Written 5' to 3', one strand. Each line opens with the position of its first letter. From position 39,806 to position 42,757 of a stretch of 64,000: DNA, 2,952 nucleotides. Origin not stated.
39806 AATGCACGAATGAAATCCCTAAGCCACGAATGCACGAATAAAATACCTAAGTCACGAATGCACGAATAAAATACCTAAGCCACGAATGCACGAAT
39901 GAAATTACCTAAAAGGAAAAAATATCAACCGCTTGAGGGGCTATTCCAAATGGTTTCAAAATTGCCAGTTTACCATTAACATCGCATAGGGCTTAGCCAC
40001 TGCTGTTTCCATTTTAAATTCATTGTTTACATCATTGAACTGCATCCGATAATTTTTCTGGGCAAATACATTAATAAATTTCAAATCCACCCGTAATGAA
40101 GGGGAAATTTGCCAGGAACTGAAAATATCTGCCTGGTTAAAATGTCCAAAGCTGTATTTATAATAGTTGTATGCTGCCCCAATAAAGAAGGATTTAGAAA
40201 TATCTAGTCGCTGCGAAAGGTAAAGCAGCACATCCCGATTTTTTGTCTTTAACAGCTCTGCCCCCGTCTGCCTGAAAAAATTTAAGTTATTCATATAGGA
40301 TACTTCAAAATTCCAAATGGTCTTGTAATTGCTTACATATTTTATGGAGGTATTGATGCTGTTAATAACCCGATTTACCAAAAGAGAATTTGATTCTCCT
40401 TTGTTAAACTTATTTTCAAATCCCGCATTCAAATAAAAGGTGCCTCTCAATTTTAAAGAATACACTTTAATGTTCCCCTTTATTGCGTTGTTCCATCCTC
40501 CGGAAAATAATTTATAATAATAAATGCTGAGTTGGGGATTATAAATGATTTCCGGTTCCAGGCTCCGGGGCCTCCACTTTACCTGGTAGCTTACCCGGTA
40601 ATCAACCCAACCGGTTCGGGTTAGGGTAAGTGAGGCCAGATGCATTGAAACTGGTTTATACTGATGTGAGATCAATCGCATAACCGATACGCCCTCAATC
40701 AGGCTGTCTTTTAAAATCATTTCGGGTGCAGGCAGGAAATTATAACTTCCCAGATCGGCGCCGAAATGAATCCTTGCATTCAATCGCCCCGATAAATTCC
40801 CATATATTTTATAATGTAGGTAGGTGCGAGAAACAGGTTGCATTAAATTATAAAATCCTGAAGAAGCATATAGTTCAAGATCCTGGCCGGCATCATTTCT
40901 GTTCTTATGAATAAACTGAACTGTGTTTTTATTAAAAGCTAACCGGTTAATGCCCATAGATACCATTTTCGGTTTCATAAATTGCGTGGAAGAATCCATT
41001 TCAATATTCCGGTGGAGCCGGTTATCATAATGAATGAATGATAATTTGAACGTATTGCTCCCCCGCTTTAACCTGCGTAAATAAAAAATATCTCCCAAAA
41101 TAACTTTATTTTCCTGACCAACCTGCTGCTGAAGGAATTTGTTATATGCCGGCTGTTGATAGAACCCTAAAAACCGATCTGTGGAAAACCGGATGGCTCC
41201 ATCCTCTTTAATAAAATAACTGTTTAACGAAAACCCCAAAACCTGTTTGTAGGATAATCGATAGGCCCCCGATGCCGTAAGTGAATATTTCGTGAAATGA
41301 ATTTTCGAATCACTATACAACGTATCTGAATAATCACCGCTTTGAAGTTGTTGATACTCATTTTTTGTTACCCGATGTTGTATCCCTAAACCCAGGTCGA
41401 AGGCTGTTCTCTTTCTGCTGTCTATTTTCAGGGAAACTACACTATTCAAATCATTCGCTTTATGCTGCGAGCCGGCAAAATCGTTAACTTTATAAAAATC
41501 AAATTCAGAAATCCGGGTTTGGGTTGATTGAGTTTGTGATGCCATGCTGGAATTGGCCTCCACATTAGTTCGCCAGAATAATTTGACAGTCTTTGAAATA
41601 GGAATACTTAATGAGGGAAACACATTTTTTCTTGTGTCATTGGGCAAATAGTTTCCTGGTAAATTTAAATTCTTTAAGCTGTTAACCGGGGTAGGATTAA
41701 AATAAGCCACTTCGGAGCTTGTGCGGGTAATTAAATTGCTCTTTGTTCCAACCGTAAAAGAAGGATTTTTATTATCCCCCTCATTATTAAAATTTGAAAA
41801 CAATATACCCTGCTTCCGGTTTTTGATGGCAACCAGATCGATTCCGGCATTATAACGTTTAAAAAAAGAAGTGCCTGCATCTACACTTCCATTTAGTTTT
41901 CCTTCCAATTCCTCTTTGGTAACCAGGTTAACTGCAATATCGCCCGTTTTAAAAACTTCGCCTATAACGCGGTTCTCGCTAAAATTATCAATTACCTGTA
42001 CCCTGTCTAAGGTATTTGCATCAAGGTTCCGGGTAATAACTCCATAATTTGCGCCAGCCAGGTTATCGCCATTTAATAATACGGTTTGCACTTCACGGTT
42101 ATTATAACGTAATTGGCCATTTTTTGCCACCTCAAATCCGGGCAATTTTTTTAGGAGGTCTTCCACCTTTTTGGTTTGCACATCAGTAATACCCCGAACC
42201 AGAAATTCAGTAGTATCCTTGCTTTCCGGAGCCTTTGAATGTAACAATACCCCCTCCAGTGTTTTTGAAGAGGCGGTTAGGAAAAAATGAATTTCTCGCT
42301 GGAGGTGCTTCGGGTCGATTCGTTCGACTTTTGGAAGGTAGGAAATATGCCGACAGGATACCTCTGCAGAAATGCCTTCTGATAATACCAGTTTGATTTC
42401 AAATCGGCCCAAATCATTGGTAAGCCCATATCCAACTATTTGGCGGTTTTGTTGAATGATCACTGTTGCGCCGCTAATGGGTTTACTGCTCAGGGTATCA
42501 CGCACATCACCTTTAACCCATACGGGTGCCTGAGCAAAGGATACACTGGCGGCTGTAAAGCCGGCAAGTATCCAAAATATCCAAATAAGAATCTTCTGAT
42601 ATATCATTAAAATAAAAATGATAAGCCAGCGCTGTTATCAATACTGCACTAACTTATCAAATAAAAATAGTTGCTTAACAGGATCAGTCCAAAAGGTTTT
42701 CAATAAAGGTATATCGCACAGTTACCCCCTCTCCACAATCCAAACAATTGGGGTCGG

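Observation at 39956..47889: Four tandem copies of a two-gene cassette (unassigned 6-Cys secreted mini-protein + GLPGLI-family protein) ending in a plug/beta-barrel OMP gene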

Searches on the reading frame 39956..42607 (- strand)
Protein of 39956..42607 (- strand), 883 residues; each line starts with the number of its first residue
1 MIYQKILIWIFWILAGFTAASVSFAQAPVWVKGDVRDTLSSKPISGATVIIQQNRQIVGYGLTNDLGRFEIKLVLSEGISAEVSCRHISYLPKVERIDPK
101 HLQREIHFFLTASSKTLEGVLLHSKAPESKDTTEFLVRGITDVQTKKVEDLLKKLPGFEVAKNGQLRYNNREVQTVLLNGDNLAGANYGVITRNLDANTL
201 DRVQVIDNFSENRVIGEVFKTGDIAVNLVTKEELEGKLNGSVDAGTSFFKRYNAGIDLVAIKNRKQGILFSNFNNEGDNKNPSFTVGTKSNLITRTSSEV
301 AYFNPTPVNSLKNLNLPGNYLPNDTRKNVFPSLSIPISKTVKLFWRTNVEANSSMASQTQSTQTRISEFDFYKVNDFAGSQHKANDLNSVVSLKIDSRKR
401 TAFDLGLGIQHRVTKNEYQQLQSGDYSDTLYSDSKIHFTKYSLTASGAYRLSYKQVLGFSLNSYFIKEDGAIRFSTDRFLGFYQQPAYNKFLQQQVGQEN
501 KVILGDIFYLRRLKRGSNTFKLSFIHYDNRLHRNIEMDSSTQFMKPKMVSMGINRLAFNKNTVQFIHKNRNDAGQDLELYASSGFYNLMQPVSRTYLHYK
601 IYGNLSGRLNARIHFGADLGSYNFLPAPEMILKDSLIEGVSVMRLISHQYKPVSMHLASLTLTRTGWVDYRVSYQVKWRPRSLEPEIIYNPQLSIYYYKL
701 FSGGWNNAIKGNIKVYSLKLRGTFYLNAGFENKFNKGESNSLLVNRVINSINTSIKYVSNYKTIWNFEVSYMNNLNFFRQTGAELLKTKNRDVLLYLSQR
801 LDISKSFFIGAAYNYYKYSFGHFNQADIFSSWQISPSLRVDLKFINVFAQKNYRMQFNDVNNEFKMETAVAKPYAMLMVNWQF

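Call 6: search_protein_families(library=pfam, proteins=[window:39956-42607:-], max_evalue=1)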
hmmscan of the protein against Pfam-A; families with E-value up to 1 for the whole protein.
window:39956-42607:- (883 aa): 3 families
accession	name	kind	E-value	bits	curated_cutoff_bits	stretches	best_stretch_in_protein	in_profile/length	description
PF13715.12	CarbopepD_reg_2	-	1e-06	29.1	32.2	1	31-120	1-86/88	CarboxypepD_reg-like domain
PF13620.12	CarboxypepD_reg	-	1.3e-05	25.9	32.3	1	31-94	2-63/82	Carboxypeptidase regulatory-like domain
PF07715.20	Plug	-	0.079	13.9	23.9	1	140-206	17-91/107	TonB-dependent Receptor Plug Domain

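Call 7: search_protein_families(library=ncbifam, proteins=[window:39956-42607:-], max_evalue=1)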
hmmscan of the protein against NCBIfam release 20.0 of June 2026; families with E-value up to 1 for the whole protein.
window:39956-42607:- (883 aa): 0 families

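Call 24: search_solved_structures(query=window:39956-42607:-, max_evalue=1)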
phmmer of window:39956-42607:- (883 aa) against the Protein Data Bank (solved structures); distinct sequences matched with E-value up to 1: 0.

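Call 47: find_homologous_proteins(query=window:39956-42607:-, max_evalue=0.001)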
Query window:39956-42607:- (883 aa): 157 proteins with E <= 0.001 among 8000 candidates; the best 120 are listed.
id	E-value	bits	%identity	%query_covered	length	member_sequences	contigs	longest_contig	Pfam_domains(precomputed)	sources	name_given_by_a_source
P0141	0.0e+0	1980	100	100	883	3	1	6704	PF13715.13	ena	-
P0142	0.0e+0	1643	80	100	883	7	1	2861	PF13715.13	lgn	-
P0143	0.0e+0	1476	73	100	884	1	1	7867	PF13715.13,PF13620.13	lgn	-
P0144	0.0e+0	1051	54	99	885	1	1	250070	-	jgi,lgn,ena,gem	-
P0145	3.4e-267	907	49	97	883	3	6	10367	PF13715.13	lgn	-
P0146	1.1e-197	677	38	99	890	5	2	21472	PF13715.13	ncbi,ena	-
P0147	6.5e-195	668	38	99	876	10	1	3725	-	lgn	-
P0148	1.5e-173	597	36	98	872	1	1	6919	PF13715.13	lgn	-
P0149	6.1e-35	139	28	56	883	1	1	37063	-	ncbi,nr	ncbi:MAG TPA: hypothetical protein VK166_05525 [Chitinophagaceae bacterium]|nr:hypothetical protein 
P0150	8.6e-26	109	32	25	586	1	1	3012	PF13715.13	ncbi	ncbi:MAG: hypothetical protein RIS47_1029, partial [Bacteroidota bacterium]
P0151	3.8e-24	103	29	27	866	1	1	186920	-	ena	-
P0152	5.8e-23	99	30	31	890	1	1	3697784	PF13715.13,PF13620.13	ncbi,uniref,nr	ncbi:TonB-dependent receptor [Mucilaginibacter ginkgonis]|uniref:TonB-dependent receptor n=1 Tax=Muc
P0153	1.6e-20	91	34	18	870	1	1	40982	PF13715.13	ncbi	-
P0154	1.1e-18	85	26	35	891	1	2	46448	PF13620.13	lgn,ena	-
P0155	3.7e-18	84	26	31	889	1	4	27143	PF13715.13,PF13620.13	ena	-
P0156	4.6e-18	83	27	30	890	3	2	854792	PF13715.13,PF13620.13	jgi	jgi:hypothetical protein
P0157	5.3e-18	83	31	24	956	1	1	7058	PF13715.13,PF13620.13,PF14905.13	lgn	-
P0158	1.2e-17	82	32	30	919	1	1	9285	PF13715.13,PF13620.13,PF14905.13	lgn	-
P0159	3.8e-17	80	27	28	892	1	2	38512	PF13620.13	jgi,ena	-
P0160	5.9e-17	80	26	29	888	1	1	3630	PF13715.13,PF13620.13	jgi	jgi:hypothetical protein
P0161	3.0e-16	77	33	21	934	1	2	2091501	PF13715.13,PF13620.13,PF14905.13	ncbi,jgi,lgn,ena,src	-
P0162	5.3e-16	76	26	29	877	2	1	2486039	PF13620.13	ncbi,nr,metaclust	ncbi:hypothetical protein BEL04_08905 [Mucilaginibacter sp. PPCGB 2223]|nr:hypothetical protein BEL0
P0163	1.5e-15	75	28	30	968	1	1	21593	PF14905.13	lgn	-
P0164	3.2e-15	74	27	46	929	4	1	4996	PF13715.13,PF13620.13,PF14905.13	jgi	-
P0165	6.2e-15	73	31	28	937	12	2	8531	PF13715.13,PF13620.13,PF14905.13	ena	-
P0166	6.5e-15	73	31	29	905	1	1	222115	PF13715.13,PF17802.8,PF13620.13,PF00593.31,PF14905.13,PF22904.4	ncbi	ncbi:hypothetical protein ACVWYG_001514 [Pedobacter sp. UYEF25]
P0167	9.2e-15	72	28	31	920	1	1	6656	PF13715.13,PF13620.13,PF14905.13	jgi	jgi:hypothetical protein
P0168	1.4e-14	72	30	27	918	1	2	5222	PF13620.13,PF14905.13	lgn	-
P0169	1.5e-14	72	29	30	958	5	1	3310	PF13715.13,PF13620.13,PF14905.13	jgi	jgi:hypothetical protein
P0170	2.5e-14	71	27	30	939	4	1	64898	PF13715.13,PF13620.13,PF14905.13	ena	-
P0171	2.6e-14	71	27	31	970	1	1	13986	PF14905.13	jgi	jgi:hypothetical protein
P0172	3.5e-14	70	29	28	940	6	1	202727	PF13715.13,PF13620.13,PF14905.13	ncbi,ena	-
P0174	4.1e-14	70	30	26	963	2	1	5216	PF13715.13,PF14905.13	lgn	-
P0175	4.1e-14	70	30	30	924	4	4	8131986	PF13715.13,PF13620.13,PF14905.13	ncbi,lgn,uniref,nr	ncbi:outer membrane beta-barrel protein [Chitinophaga sp. 212800010-3]|uniref:outer membrane beta-ba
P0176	4.7e-14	70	29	28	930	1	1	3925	PF13620.13,PF14905.13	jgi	jgi:hypothetical protein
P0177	6.1e-14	70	30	34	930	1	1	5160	PF13715.13,PF13620.13,PF14905.13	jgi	jgi:Outer membrane protein beta-barrel family/Carboxypeptidase regulatory-like domain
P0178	6.4e-14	69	37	15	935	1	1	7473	PF13715.13,PF13620.13,PF14905.13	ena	-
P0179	8.5e-14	69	29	30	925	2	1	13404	PF13715.13,PF13620.13,PF14905.13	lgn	-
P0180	9.1e-14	69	27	29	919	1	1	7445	PF13715.13,PF13620.13,PF14905.13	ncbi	-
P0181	1.0e-13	69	31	24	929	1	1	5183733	PF13715.13,PF13620.13,PF14905.13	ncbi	-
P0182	1.1e-13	69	29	29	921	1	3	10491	PF13620.13,PF14905.13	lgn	-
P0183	1.7e-13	68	29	27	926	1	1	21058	PF13715.13,PF13620.13,PF14905.13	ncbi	-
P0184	2.2e-13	68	30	30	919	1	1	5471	PF13715.13,PF13620.13,PF14905.13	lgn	-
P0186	2.5e-13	68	30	28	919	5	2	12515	PF13715.13,PF13620.13,PF14905.13,PF22904.4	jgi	jgi:hypothetical protein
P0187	3.3e-13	67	27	29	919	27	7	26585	PF13715.13,PF13620.13,PF14905.13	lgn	-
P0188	4.0e-13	67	30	26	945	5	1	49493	PF13620.13,PF14905.13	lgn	-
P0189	4.6e-13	67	31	27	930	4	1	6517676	PF13715.13,PF13620.13,PF14905.13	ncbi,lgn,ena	-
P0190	5.5e-13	66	30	27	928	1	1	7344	PF13715.13,PF13620.13,PF14905.13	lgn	-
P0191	5.5e-13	66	31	27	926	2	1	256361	PF13715.13,PF13620.13,PF14905.13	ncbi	ncbi:MAG: outer membrane beta-barrel protein [Chitinophagaceae bacterium]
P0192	6.2e-13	66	31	28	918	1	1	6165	PF13715.13,PF13620.13,PF14905.13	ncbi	-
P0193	6.5e-13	66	29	27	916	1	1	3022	PF13715.13,PF13620.13,PF14905.13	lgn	-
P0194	8.2e-13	66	29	27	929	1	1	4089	PF13715.13,PF13620.13,PF14905.13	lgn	-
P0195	8.3e-13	66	28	27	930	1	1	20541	PF13715.13,PF13620.13,PF14905.13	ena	-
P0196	9.5e-13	66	29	27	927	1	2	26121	PF13715.13,PF13620.13,PF14905.13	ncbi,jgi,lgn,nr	ncbi:MAG TPA: outer membrane beta-barrel protein [Chitinophagaceae bacterium]|jgi:hypothetical prote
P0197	9.7e-13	66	29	25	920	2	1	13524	PF13715.13,PF13620.13,PF14905.13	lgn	-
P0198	1.1e-12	65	27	30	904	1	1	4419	PF13715.13,PF13620.13,PF14905.13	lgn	-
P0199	1.2e-12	65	28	27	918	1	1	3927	PF13715.13,PF13620.13,PF14905.13,PF22904.4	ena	-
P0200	1.5e-12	65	29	27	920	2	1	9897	PF13715.13,PF13620.13,PF14905.13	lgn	-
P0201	1.5e-12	65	25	28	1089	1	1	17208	PF13715.13,PF17802.8,PF13620.13,PF14905.13,PF22904.4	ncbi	-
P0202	1.8e-12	65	28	28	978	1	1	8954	PF13715.13,PF13620.13,PF14905.13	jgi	jgi:hypothetical protein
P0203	2.0e-12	65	27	24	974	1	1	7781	PF13715.13,PF13620.13,PF14905.13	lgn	-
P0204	2.9e-12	64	30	25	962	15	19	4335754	PF13715.13,PF13620.13,PF14905.13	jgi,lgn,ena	jgi:hypothetical protein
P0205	3.3e-12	64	30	28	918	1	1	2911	PF13715.13,PF13620.13,PF14905.13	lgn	-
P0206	3.5e-12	64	28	28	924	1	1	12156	PF13715.13,PF13620.13,PF14905.13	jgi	jgi:hypothetical protein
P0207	5.1e-12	63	28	25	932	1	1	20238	PF13715.13,PF13620.13,PF14905.13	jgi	jgi:hypothetical protein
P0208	5.3e-12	63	28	29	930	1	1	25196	PF13715.13,PF13620.13,PF14905.13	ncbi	-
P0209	5.4e-12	63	27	32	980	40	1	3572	PF13715.13,PF13620.13,PF14905.13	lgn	-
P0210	5.5e-12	63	28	28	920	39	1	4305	PF13715.13,PF13620.13,PF14905.13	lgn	-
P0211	5.8e-12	63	30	28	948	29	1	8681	PF13715.13,PF13620.13,PF14905.13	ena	-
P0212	6.2e-12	63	28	28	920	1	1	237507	PF13715.13,PF13620.13,PF14905.13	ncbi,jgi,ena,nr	ncbi:MAG TPA: outer membrane beta-barrel protein [Chitinophagaceae bacterium]|nr:outer membrane beta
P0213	8.0e-12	63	30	25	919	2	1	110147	PF13715.13,PF13620.13,PF14905.13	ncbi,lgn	ncbi:MAG TPA: outer membrane beta-barrel protein [Chitinophagaceae bacterium]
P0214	8.9e-12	62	31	27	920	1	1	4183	PF13715.13,PF13620.13,PF00593.31,PF14905.13,PF22904.4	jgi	jgi:hypothetical protein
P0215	1.0e-11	62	33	18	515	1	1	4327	PF13715.13,PF13620.13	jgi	-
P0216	1.0e-11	62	32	23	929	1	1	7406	PF13715.13,PF13620.13,PF14905.13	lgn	-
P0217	1.1e-11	62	27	29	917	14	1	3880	PF13715.13,PF24025.2,PF17802.8,PF13620.13,PF14905.13,PF22904.4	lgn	-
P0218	1.1e-11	62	27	30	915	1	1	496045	PF13715.13,PF13620.13,PF14905.13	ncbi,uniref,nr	ncbi:outer membrane beta-barrel protein [Cellulophaga sp. F20128]|uniref:outer membrane beta-barrel 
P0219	1.4e-11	62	28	28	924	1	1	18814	PF13620.13,PF14905.13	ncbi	-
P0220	1.5e-11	62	28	27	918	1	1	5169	PF13715.13,PF13620.13,PF14905.13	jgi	jgi:hypothetical protein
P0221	1.6e-11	62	29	27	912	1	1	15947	PF13620.13,PF14905.13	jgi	jgi:hypothetical protein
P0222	2.2e-11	61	28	25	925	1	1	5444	PF13715.13,PF13620.13,PF14905.13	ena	-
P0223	2.5e-11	61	29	30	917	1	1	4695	PF13715.13,PF13620.13,PF14905.13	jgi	jgi:hypothetical protein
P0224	2.8e-11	61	27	28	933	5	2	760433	PF13715.13,PF13620.13,PF14905.13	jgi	jgi:hypothetical protein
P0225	4.4e-11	60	33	20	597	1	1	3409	PF13715.13,PF13620.13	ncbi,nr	ncbi:MAG: carboxypeptidase regulatory-like domain-containing protein, partial [Ferruginibacter sp.]|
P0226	5.0e-11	60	26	28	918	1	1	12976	PF13715.13,PF13620.13,PF14905.13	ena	-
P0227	5.1e-11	60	29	26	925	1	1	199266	PF13715.13,PF13620.13,PF14905.13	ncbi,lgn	ncbi:MAG: outer membrane beta-barrel protein [Chitinophagaceae bacterium]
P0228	6.0e-11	60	29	27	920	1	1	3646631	PF13715.13,PF13620.13,PF14905.13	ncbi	-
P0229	6.5e-11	60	26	28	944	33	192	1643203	PF13715.13,PF13620.13,PF14905.13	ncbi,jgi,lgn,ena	-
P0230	7.0e-11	59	25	29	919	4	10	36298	PF13715.13,PF13620.13,PF14905.13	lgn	-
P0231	8.4e-11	59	27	25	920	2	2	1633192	PF13715.13,PF13620.13,PF14905.13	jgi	jgi:sulfur carrier protein ThiS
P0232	9.0e-11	59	27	25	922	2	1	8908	PF13620.13,PF14905.13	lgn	-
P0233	9.3e-11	59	29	29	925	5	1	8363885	PF13620.13,PF14905.13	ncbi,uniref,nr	ncbi:TonB-dependent receptor [Chitinophaga oryzae]|uniref:TonB-dependent receptor n=1 Tax=Chitinopha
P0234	9.6e-11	59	30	28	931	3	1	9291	PF13715.13,PF13620.13,PF14905.13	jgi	jgi:hypothetical protein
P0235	9.7e-11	59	29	25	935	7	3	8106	PF13715.13,PF13620.13,PF14905.13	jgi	-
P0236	1.1e-10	59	31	24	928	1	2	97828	PF13715.13,PF13620.13,PF14905.13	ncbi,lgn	-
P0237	1.1e-10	59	28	26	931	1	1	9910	PF13620.13,PF14905.13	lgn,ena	-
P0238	1.1e-10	59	31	20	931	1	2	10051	PF13715.13,PF13620.13,PF14905.13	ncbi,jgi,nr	ncbi:MAG TPA: outer membrane beta-barrel protein [Puia sp.]|nr:outer membrane beta-barrel protein [P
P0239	1.1e-10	59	29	24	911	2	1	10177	PF13620.13,PF14905.13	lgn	-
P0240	1.4e-10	58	27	29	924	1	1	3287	PF13715.13,PF13620.13,PF14905.13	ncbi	-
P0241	2.7e-10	57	26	30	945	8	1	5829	PF13715.13,PF13620.13,PF14905.13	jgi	jgi:hypothetical protein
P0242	2.9e-10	57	27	29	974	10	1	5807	PF13715.13,PF13620.13,PF14905.13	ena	-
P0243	3.0e-10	57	27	29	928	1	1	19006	PF13715.13,PF13620.13,PF14905.13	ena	-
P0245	3.6e-10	57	28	21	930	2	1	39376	PF13715.13,PF13620.13,PF14905.13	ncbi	-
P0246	4.1e-10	57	27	30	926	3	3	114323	PF13715.13,PF13620.13,PF14905.13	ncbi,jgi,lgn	-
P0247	4.3e-10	57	27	29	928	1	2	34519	PF13715.13,PF13620.13,PF14905.13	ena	-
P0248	4.3e-10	57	27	26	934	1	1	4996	PF13715.13,PF13620.13,PF14905.13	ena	-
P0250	7.3e-10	56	27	28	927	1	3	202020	PF13715.13,PF13620.13,PF14905.13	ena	-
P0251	7.4e-10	56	34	16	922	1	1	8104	PF13620.13,PF14905.13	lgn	-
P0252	7.5e-10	56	29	20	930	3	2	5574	PF14905.13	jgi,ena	-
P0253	8.5e-10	56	27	28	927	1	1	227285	PF13715.13,PF13620.13,PF14905.13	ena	-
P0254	8.6e-10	56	27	31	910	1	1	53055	PF13715.13,PF13620.13,PF14905.13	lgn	-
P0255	1.2e-9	55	26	28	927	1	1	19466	PF13715.13,PF13620.13,PF14905.13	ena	-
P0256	1.2e-9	55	26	28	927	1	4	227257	PF13715.13,PF13620.13,PF14905.13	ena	-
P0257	1.3e-9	55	27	26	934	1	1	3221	PF13715.13,PF13620.13,PF14905.13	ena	-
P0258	1.4e-9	55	25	28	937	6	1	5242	PF13715.13,PF13620.13,PF00593.31,PF14905.13,PF22904.4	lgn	-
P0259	1.4e-9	55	24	33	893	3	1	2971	PF13715.13,PF13620.13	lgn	-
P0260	2.4e-9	54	27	28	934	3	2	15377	PF13715.13,PF13620.13,PF14905.13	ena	-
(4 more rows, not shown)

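Call 48: find_encoding_contigs(protein=P0146, flank=10000, max_places=2)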
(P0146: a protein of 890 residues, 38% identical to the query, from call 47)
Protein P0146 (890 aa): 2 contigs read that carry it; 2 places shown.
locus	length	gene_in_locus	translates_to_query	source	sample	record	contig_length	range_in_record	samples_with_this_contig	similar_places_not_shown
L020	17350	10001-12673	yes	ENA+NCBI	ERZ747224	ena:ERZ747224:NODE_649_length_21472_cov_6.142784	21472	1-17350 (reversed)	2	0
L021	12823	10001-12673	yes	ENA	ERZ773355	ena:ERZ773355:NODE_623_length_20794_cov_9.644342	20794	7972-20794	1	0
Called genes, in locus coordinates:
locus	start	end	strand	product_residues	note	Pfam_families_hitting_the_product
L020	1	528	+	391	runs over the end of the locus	PF22020:RlmL_1st, PF02926:THUMP, PF01170:UPF0020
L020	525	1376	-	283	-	PF19777:DUF6263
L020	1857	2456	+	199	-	-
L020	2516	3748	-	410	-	PF00180:Iso_dh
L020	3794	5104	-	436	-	PF00180:Iso_dh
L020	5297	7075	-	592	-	PF13620:CarboxypepD_reg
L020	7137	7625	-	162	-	PF00583:Acetyltransf_1, PF13673:Acetyltransf_10 (weak), PF13508:Acetyltransf_7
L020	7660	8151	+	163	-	PF05163:DinB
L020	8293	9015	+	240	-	PF09697:Porph_ging (weak)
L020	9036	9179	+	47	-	-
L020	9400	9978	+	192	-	PF09697:Porph_ging (weak)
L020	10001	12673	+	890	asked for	PF13715:CarbopepD_reg_2 (weak)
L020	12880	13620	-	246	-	-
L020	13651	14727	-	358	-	PF03054:tRNA_Me_trans, PF20259:tRNA_Me_trans_M, PF20258:tRNA_Me_trans_C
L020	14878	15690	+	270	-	PF00303:Thymidylat_synt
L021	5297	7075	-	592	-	PF13620:CarboxypepD_reg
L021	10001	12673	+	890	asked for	PF13715:CarbopepD_reg_2 (weak)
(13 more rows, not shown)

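Call 49: find_encoding_contigs(protein=P0149, flank=8000, max_places=2)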
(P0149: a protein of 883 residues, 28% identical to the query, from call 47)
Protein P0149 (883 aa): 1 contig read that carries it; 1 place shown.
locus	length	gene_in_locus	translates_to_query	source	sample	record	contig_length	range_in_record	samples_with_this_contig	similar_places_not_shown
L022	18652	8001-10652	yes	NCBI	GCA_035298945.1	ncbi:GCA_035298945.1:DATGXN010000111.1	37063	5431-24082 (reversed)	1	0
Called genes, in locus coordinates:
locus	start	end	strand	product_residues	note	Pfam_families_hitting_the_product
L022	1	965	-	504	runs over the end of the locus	PF02142:MGS, PF01808:AICARFT_IMPCHas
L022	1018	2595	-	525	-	PF13567:DUF4131, PF03772:Competence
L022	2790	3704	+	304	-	PF02469:Fasciclin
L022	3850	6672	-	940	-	PF25596:CPSase_L_D1, PF02786:CPSase_L_D2, PF02787:CPSase_L_D3, PF25596:CPSase_L_D1, PF02655:ATP-grasp_3 (weak), PF02786:CPSase_L_D2, PF02222:ATP-grasp (weak), PF07478:Dala_Dala_lig_C, +4 more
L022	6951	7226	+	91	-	-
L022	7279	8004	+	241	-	PF09697:Porph_ging (weak)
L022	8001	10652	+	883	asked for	-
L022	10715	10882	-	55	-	-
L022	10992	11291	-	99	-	-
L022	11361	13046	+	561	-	PF01551:Peptidase_M23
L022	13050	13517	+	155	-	PF00578:AhpC-TSA, PF08534:Redoxin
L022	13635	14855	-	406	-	-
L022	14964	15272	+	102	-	PF13699:eCIS_core (weak)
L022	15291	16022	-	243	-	PF03099:BPL_LplA_LipB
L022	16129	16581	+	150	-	PF02410:RsfS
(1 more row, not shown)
